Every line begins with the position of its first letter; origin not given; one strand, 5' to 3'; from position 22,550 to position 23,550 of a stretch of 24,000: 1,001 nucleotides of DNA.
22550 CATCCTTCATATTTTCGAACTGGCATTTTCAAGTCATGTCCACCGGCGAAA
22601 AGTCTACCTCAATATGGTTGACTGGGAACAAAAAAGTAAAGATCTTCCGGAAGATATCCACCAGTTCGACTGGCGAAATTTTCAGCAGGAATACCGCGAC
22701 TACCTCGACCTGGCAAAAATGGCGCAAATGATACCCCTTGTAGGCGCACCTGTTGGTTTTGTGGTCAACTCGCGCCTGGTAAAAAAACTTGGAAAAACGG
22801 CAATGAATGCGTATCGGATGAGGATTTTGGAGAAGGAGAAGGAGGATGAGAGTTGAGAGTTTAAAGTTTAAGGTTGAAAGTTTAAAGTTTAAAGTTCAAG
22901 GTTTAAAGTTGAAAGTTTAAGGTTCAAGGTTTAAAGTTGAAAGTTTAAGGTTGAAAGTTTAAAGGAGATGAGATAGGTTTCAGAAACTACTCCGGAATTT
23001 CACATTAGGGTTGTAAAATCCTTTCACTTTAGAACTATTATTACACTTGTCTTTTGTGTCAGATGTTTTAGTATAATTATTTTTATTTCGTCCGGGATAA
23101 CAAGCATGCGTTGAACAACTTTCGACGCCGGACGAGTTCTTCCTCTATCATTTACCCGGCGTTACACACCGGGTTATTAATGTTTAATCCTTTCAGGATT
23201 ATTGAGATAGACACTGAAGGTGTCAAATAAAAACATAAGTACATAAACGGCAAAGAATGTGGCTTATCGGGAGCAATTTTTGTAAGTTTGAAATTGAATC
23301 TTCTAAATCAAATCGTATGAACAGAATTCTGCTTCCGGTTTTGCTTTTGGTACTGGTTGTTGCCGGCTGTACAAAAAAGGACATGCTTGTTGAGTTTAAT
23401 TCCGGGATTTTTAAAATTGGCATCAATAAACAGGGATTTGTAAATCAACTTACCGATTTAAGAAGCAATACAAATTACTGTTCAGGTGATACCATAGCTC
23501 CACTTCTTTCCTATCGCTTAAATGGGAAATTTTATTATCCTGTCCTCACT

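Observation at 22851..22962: Sixteen tandem heptamers RGTTNAA starting at the stop codon of the ecsC-family gene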

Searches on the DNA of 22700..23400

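Call 22: search_rna_families(source=window, start=22700, end=23400, threshold=evalue, max_evalue=1, show_alignments=2)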
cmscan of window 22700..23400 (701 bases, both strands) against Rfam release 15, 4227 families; matches with E-value up to 1: 0.
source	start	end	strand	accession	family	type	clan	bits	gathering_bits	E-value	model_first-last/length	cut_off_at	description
